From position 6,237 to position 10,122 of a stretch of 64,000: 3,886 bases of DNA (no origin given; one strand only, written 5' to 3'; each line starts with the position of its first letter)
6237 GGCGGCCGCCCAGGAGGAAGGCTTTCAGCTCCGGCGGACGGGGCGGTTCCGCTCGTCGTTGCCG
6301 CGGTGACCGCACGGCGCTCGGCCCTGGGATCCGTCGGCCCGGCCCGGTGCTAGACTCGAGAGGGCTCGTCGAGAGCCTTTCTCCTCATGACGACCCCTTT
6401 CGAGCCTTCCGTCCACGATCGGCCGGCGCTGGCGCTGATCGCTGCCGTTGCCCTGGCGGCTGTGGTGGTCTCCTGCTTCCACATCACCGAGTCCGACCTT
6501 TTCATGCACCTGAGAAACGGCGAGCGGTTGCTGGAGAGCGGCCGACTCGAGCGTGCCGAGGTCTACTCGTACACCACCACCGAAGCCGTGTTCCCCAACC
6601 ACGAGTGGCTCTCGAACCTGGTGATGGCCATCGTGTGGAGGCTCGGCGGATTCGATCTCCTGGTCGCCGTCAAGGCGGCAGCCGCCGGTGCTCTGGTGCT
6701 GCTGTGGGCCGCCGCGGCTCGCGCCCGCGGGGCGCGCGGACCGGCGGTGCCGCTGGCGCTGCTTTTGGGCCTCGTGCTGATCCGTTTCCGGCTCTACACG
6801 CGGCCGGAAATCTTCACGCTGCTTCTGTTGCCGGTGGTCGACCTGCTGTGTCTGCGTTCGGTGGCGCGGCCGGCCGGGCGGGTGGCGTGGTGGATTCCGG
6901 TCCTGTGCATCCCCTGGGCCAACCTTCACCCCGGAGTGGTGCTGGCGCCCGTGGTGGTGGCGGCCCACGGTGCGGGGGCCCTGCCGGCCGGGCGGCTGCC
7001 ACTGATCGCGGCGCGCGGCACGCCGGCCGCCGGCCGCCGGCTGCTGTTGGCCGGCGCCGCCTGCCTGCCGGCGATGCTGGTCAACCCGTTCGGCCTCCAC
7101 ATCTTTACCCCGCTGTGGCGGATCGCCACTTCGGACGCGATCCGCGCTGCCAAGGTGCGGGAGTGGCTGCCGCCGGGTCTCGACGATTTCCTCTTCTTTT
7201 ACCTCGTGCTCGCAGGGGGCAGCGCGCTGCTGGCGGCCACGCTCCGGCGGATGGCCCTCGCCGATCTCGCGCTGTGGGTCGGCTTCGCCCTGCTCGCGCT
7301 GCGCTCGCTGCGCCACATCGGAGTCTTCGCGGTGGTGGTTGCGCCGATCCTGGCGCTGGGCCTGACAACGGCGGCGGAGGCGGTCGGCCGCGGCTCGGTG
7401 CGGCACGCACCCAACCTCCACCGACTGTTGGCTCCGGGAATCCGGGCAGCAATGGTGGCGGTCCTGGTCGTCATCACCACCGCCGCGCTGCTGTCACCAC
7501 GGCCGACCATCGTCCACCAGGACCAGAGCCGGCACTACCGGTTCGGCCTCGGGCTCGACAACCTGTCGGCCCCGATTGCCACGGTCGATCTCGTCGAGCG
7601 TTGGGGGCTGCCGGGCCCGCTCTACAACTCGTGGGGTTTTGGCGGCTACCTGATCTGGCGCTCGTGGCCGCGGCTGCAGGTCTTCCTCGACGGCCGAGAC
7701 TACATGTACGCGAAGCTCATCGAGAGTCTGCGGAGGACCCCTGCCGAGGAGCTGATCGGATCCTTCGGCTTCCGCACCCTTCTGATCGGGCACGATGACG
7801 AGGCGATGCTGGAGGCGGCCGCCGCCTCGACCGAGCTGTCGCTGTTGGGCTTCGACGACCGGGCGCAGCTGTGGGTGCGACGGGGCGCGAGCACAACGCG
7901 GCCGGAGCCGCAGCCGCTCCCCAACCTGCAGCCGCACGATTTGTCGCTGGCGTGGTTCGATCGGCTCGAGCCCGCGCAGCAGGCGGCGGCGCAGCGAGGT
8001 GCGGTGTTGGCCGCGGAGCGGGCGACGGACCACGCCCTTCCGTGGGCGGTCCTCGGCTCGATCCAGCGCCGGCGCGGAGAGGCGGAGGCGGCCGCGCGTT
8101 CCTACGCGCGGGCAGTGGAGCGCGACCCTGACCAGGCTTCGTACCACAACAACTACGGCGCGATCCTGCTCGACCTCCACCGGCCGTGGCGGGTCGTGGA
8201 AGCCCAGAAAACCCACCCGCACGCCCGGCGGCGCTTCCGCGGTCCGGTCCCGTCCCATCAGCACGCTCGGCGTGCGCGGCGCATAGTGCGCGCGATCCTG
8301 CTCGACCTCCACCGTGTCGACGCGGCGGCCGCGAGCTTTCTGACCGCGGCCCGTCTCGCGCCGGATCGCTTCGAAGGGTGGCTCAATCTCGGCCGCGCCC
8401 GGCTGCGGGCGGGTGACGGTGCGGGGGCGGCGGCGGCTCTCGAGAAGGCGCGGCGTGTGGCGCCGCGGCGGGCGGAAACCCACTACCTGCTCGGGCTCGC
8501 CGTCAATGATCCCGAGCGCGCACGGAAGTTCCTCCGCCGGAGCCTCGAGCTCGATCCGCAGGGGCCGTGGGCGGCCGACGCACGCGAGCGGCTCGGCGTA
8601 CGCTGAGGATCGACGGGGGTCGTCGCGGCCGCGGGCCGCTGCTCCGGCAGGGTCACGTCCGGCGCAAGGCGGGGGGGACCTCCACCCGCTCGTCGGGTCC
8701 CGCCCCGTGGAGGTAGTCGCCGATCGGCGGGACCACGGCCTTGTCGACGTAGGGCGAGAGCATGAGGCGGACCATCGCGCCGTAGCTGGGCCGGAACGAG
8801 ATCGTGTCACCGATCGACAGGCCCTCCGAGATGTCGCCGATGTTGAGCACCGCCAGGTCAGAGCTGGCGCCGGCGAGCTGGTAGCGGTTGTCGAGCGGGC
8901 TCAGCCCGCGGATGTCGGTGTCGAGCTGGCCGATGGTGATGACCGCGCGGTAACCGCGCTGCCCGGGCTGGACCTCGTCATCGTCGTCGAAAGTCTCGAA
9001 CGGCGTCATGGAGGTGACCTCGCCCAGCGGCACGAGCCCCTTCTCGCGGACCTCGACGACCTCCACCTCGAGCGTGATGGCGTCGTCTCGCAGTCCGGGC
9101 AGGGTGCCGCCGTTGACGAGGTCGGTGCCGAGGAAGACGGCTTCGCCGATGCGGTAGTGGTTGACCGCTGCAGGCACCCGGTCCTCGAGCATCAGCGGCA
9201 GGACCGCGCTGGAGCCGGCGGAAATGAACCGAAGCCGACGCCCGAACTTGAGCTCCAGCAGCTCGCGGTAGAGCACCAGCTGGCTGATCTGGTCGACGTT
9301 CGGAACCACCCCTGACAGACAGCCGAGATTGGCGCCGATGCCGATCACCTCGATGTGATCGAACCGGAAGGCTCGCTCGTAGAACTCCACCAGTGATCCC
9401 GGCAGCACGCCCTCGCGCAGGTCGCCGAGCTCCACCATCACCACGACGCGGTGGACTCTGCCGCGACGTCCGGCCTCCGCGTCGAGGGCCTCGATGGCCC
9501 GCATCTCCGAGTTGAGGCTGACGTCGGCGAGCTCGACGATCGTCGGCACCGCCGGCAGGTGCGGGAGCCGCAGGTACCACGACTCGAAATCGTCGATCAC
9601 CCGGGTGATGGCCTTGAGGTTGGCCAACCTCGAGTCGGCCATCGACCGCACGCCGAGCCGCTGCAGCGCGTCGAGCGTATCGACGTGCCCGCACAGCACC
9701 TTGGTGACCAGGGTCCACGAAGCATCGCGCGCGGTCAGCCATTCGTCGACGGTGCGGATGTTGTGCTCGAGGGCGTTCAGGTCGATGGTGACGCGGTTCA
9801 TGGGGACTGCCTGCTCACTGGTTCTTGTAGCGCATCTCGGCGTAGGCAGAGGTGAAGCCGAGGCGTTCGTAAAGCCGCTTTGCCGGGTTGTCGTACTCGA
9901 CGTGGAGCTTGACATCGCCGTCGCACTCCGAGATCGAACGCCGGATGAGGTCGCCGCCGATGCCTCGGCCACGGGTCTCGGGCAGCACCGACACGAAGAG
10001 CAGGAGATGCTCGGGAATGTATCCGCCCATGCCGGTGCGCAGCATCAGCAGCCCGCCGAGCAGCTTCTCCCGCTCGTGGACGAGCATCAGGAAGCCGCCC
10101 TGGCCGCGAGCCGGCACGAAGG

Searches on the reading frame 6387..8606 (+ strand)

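Call 45: search_protein_families(library=pfam, proteins=[window:6387-8606:+], max_evalue=0.00001)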
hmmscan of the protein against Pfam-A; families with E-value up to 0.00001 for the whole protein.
window:6387-8606:+ (739 aa): 7 families
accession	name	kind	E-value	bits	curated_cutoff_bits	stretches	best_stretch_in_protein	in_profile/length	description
PF13414.12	TPR_11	-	6.3e-12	45.4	26.8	0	557-595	1-39/42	TPR repeat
PF23914.1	TPR_CcmH_CycH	-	1.5e-10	41.6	42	0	658-724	46-118/158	Cytochrome c-type biogenesis protein H TPR domain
PF13432.12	TPR_16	-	8.4e-10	39.4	32.7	0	668-727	3-65/65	Tetratricopeptide repeat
PF07719.23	TPR_2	-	3.8e-09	36.4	27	0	663-694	2-33/34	Tetratricopeptide repeat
PF13431.12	TPR_17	-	2.5e-07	30.9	24.4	0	573-600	2-29/34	Tetratricopeptide repeat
PF13181.12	TPR_8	-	3.4e-07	30.3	25.7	0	553-582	4-33/34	Tetratricopeptide repeat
PF00515.34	TPR_1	-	7.6e-07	29.1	27.8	0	553-582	4-33/34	Tetratricopeptide repeat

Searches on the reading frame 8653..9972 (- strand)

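Call 45: search_protein_families(library=pfam, proteins=[window:8653-9972:-], max_evalue=0.00001)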
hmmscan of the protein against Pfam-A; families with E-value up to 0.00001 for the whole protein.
window:8653-9972:- (439 aa): 1 family
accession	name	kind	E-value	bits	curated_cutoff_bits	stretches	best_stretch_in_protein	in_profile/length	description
PF01168.26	Ala_racemase_N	-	5.3e-16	59.4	24.1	1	63-282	1-218/220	Alanine racemase, N-terminal domain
